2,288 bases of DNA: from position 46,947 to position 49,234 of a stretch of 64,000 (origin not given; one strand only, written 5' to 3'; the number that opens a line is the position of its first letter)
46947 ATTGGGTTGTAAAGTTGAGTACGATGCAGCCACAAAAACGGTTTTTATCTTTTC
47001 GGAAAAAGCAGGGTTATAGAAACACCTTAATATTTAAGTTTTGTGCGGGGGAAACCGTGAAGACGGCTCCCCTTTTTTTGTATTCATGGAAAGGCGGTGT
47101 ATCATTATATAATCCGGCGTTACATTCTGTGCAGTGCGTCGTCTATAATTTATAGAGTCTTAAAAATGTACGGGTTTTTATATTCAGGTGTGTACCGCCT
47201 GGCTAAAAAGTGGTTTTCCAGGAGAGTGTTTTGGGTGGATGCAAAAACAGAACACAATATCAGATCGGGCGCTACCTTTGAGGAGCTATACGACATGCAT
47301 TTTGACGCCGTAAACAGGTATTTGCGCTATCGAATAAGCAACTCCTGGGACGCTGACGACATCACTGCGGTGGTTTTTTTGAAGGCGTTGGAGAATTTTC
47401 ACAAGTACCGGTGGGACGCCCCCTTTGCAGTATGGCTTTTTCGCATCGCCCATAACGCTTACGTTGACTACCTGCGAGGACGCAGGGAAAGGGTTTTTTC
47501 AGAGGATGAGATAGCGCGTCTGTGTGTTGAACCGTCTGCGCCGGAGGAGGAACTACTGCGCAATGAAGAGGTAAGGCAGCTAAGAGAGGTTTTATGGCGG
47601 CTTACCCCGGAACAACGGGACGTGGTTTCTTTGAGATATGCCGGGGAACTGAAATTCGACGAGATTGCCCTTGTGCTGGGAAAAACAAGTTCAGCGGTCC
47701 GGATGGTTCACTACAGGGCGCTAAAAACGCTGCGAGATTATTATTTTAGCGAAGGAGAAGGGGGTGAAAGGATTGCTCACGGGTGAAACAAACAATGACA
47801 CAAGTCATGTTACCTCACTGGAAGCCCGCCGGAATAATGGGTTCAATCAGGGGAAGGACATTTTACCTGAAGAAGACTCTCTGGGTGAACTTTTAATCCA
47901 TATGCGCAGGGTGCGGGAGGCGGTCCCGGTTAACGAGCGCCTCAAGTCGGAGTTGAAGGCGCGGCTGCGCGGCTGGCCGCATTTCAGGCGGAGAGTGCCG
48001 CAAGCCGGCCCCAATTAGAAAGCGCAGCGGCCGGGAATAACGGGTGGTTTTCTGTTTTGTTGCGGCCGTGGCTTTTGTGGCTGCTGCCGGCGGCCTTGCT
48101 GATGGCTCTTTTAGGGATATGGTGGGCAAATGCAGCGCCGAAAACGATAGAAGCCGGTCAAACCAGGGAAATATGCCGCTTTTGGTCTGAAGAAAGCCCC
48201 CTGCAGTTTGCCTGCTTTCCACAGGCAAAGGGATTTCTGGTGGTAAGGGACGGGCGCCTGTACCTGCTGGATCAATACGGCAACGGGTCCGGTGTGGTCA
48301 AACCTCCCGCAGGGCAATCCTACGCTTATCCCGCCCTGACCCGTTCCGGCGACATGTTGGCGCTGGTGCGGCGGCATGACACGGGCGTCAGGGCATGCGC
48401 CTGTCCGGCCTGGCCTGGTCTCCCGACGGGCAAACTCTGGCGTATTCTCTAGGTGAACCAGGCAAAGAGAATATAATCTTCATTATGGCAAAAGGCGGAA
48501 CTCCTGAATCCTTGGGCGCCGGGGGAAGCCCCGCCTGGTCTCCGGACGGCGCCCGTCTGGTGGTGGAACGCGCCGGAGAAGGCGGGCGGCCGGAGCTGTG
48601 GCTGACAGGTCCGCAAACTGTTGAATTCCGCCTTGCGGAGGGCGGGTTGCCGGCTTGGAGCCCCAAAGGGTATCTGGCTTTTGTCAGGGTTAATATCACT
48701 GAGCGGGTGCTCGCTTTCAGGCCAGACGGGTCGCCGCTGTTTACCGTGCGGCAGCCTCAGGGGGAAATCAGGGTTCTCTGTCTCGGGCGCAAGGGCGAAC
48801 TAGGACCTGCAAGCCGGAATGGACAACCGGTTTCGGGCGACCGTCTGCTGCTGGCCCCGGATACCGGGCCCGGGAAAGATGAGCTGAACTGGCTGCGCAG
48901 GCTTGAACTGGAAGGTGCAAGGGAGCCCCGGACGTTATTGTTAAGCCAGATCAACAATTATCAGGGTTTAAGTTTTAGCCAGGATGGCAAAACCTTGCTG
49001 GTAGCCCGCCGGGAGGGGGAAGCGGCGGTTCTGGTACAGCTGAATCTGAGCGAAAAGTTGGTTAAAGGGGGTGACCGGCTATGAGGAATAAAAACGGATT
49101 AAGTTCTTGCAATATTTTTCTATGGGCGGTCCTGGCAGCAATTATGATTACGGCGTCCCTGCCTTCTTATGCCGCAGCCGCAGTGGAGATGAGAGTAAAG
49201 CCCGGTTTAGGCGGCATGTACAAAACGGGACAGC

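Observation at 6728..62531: Recurrent short internal deletions/frameshifts in at least eight genes across the window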

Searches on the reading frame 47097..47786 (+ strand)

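Call 7: search_protein_families(library=pfam, proteins=[window:47097-47786:+], max_evalue=0.01)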
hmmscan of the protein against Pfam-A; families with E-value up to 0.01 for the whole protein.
window:47097-47786:+ (229 aa): 3 families
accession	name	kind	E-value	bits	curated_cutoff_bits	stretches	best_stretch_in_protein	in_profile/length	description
PF04542.20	Sigma70_r2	-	4.3e-12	46.1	24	1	64-130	1-69/71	Sigma-70 region 2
PF08281.18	Sigma70_r4_2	-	7.6e-11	41.9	25.7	1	160-212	2-54/54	Sigma-70, region 4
PF04545.22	Sigma70_r4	-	3.9e-10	39.5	24.1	1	166-213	2-49/50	Sigma-70, region 4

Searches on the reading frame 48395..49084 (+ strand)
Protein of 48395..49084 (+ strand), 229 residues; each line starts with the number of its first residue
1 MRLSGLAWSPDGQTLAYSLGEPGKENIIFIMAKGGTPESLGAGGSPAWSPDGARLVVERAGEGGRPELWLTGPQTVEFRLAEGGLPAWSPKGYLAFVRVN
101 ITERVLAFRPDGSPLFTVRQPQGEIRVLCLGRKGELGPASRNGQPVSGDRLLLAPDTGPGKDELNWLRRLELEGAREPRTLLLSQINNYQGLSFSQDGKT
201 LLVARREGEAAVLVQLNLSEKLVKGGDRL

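Call 7: search_protein_families(library=pfam, proteins=[window:48395-49084:+], max_evalue=0.01)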
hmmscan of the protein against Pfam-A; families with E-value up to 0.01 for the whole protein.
window:48395-49084:+ (229 aa): 2 families
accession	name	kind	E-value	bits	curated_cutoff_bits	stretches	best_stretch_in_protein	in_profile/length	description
PF07676.18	PD40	-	2e-15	56.7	20.9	2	7-26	15-35/38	WD40-like Beta Propeller Repeat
PF12894.13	ANAPC4_WD40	-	2.1e-05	25.1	22.9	0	190-212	42-64/91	Anaphase-promoting complex subunit 4 WD40 domain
